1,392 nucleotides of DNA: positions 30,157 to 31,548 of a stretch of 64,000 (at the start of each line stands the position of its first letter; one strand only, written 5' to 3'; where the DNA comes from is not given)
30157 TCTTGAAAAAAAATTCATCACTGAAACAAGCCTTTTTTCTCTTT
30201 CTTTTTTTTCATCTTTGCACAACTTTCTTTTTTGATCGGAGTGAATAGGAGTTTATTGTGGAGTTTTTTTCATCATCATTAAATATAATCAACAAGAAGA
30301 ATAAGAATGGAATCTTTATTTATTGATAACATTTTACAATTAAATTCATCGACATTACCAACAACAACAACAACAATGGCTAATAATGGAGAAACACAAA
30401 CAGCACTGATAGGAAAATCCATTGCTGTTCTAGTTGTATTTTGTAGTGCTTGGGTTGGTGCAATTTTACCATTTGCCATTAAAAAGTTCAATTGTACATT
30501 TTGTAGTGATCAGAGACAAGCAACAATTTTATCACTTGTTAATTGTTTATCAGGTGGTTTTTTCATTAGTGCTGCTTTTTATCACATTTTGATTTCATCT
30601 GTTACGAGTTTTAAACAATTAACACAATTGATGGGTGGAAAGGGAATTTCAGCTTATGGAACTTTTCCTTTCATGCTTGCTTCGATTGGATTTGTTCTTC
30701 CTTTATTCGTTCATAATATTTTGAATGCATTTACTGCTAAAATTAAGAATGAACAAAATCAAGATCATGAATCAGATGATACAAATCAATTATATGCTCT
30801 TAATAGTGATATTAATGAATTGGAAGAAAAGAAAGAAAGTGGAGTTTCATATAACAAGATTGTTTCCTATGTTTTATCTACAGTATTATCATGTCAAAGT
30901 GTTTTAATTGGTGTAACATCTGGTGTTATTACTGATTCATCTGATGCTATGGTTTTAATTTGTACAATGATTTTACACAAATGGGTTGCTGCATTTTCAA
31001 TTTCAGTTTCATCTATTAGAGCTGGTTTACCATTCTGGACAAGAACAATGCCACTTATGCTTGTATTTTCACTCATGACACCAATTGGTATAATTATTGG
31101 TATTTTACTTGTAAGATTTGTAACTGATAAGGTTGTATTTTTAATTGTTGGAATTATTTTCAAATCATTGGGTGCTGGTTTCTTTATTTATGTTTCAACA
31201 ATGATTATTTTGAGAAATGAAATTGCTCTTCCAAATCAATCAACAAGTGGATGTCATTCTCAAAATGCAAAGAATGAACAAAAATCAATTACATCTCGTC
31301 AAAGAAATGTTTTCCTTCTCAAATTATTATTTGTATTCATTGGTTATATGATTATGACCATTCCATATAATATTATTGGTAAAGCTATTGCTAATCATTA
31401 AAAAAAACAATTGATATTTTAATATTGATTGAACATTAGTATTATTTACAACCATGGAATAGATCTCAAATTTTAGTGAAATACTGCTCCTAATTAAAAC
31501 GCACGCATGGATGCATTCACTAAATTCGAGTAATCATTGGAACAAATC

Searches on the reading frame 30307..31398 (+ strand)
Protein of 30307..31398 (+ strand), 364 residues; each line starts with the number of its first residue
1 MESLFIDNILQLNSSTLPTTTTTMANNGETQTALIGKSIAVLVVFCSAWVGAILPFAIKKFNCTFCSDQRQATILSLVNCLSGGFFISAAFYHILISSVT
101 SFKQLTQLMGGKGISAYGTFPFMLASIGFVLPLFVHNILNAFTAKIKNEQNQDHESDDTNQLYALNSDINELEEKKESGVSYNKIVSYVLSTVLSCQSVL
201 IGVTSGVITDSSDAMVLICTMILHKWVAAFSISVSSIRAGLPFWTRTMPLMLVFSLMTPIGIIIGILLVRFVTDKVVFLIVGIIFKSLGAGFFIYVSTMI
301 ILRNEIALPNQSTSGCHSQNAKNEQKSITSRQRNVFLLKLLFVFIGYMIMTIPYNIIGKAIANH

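Call 4: search_protein_families(library=pfam, proteins=[window:30307-31398:+], max_evalue=0.01)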
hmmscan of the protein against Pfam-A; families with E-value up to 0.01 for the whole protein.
window:30307-31398:+ (364 aa): 1 family
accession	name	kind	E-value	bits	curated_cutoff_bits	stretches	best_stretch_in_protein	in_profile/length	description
PF02535.28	Zip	-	1.1e-29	104.1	35.1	1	38-352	5-321/323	ZIP Zinc transporter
